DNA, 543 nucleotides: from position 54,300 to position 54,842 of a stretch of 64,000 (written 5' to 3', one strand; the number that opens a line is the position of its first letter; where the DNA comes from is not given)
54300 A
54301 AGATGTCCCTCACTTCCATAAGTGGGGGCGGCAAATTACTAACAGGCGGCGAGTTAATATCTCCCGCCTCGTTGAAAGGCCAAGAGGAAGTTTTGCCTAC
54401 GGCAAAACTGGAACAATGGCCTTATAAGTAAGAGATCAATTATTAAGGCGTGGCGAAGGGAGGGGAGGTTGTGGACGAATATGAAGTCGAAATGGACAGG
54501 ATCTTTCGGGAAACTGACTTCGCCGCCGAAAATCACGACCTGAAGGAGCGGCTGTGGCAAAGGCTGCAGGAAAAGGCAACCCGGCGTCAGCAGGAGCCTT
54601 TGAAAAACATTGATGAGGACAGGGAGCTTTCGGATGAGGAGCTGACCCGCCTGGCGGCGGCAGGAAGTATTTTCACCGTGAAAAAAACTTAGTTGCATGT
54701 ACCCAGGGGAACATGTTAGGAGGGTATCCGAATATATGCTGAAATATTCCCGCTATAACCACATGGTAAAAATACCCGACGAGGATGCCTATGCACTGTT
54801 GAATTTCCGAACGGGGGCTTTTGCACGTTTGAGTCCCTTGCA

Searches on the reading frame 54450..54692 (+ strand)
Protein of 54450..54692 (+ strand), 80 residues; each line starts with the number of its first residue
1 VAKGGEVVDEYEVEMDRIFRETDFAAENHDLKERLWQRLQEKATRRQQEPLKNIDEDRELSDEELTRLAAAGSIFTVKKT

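Call 4: search_protein_families(library=ncbifam, proteins=[window:54450-54692:+], max_evalue=0.01)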
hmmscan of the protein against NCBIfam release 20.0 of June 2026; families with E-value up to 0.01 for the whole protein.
window:54450-54692:+ (80 aa): 0 families

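Call 47: search_protein_representatives(protein=window:54471-54692:+)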
Query: 73 residues. Proteins with E-value up to 0.001 (for the whole library): 28; up to 1e-10: 3; up to 1e-30: 0. The best 28 are listed.
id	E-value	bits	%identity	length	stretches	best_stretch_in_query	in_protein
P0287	1.1e-30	120.0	83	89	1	1-72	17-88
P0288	7.8e-22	92.1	96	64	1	1-47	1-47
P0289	6.7e-13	63.9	51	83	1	7-71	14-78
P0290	3.4e-10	55.4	36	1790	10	9-40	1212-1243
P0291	5.9e-10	54.7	64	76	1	7-66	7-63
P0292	1.0e-09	53.9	55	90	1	7-72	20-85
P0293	2.4e-08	49.6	48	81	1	6-70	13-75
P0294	2.6e-08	49.5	42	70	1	8-69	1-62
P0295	3.4e-08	49.1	50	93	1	7-65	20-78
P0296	1.8e-07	46.9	52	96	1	7-66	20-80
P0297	2.4e-07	46.5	47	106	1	7-66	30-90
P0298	6.9e-07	45.0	49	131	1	7-65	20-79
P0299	1.2e-06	44.2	55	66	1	7-66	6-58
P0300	4.5e-06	42.4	48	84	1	7-65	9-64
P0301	5.5e-06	42.1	49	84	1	7-66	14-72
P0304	1.3e-05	41.0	48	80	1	2-65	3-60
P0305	7.5e-05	38.6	46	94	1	7-66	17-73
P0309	1.3e-04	37.9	55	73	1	6-66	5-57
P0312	5.2e-04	35.9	42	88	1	5-66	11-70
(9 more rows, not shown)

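Call 53: search_protein_families(library=pfam, alignment_id=A5, max_evalue=1)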
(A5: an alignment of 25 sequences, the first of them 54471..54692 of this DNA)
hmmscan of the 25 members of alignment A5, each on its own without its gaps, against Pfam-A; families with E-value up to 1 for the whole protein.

A. member 1, window:54471-54692:+ (73 aa): 0 families

B. families by the number of members that match (of 25 scanned): 19 families
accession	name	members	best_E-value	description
PF10545.15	MADF_DNA_bdg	2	0.029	Alcohol dehydrogenase transcription factor Myb/SANT-like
PF03475.19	YiiM_3-alpha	1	0.014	YiiM-like, 3-alpha helix domain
PF12743.12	ESR1_C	1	0.024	Oestrogen-type nuclear receptor final C-terminal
PF07536.20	HWE_HK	1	0.033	HWE histidine kinase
PF19802.4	DUF6285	1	0.04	Domain of unknown function (DUF6285)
PF19380.4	DUF5955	1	0.042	Family of unknown function (DUF5955)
PF22240.1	ISP_coupler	1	0.061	Type ISP restriction-modification enzyme, coupler domain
PF13873.12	Myb_DNA-bind_5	1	0.082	Myb/SANT-like DNA-binding domain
PF23683.1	U_exon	1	0.096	U exon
PF21476.4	PF0610-like_N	1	0.12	PF0610-like, N-terminal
PF03020.21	LEM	1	0.12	LEM domain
PF17231.7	DUF5305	1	0.13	Family of unknown function (DUF5305)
PF08393.18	DHC_N2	1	0.13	Dynein heavy chain, N-terminal region 2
PF20543.3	CowN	1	0.16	N2-fixation sustaining protein CowN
PF05824.17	Pro-MCH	1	0.17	Pro-melanin-concentrating hormone (Pro-MCH)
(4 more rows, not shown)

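Call 54: search_protein_families(library=ncbifam, alignment_id=A5, max_evalue=1)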
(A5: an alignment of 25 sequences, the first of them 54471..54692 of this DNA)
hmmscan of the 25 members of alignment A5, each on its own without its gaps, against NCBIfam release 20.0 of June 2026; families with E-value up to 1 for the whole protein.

A. member 1, window:54471-54692:+ (73 aa): 1 family
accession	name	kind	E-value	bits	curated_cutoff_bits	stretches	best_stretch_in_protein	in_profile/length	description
TIGR00116.1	tsf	equivalog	0.08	12.1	104.05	1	11-63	76-130/293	translation elongation factor Ts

B. families by the number of members that match (of 25 scanned): 5 families
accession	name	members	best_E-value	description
NF004596.0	PRK05932.1-3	1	0.0091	RNA polymerase factor sigma-54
TIGR00116.1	tsf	1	0.08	translation elongation factor Ts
TIGR01847.1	bacteriocin_sig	1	0.083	bacteriocin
TIGR00705.1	SppA_67K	1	0.089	signal peptide peptidase SppA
TIGR00393.1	kpsF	1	0.14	KpsF/GutQ family sugar-phosphate isomerase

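Call 59: list_cluster_members(proteins=[window:54471-54689:+, P0287, P0289, P0291, P0293, P0297, P0304, P0305, P0309, P0312])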
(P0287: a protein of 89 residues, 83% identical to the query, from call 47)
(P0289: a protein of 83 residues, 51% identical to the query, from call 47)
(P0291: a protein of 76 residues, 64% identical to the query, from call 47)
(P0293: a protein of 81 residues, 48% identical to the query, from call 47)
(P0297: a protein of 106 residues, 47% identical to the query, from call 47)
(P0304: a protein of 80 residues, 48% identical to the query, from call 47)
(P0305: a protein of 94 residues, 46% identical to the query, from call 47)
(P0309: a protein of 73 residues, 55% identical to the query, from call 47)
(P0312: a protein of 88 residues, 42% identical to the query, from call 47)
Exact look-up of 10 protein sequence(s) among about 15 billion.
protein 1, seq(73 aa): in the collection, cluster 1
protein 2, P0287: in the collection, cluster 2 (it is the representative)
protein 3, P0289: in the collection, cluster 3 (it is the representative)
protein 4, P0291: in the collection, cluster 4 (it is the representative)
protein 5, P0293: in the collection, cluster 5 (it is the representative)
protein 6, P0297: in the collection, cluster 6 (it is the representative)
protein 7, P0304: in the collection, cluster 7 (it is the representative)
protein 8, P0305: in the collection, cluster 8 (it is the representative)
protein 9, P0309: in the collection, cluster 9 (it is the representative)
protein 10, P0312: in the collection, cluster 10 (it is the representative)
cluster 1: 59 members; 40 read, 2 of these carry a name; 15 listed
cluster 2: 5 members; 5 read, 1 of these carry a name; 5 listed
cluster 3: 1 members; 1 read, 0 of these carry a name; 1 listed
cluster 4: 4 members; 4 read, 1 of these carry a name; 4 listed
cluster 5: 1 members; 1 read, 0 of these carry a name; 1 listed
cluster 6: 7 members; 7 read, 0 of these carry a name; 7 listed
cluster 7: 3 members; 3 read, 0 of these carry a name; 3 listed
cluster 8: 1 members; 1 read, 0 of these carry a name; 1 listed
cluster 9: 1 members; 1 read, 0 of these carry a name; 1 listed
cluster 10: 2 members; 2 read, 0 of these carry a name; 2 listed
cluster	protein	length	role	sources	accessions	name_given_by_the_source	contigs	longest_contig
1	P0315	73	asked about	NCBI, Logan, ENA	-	-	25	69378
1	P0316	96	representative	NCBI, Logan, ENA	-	-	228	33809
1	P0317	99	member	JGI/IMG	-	hypothetical protein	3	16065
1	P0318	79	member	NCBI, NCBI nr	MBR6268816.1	MAG: hypothetical protein IKR28_10880, partial [Selenomonadaceae bacterium] | hypothetical protein [Selenomonadaceae bacterium]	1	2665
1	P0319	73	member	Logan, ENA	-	-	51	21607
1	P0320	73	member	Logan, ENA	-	-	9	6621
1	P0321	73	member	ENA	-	-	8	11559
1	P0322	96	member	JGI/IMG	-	-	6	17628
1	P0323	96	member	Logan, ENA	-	-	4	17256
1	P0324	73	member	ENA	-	-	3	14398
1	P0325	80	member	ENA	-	-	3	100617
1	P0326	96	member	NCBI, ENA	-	-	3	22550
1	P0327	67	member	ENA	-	-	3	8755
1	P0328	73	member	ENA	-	-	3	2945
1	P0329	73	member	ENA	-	-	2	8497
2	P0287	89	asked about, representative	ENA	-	-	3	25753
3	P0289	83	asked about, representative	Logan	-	-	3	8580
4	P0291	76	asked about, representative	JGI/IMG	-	hypothetical protein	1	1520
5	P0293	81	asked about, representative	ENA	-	-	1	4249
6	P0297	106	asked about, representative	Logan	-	-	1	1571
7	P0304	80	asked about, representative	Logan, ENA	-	-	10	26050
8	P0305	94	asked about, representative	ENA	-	-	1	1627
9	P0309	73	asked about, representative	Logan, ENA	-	-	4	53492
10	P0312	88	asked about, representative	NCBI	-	-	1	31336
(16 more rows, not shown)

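Call 86: search_solved_structures(query=A5, max_evalue=10)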
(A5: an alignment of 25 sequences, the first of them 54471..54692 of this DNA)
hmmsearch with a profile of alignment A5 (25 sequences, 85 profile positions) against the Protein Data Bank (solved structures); distinct sequences matched with E-value up to 10: 7.
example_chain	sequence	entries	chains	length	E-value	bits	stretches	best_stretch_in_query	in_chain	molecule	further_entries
3lyc_A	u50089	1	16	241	0.13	15.2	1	17-76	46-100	Putative pectinase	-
4fwv_A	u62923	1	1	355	0.32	14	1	11-50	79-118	TTC1975 peptidase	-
2m28_A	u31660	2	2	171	0.39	13.7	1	51-74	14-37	Calcium-binding protein 4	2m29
1yd7_A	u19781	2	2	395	0.9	12.6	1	31-69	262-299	2-keto acid:ferredoxin oxidoreductase subunit alpha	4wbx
9o7e_A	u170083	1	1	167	0.93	12.5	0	6-44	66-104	E3 ubiquitin-protein ligase CHIP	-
8zf0_B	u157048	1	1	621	3.1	10.8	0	48-82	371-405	EDS1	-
6chd_A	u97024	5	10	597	7.6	9.6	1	38-76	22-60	Lysine--tRNA ligase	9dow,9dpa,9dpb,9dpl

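Call 95: search_dna_similar(query=window:54471-54692:+, collection=plasmids, mode=protein, max_evalue=0.01, max_rows=10)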
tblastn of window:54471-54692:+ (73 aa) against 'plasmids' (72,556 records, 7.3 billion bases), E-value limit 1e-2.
No match.
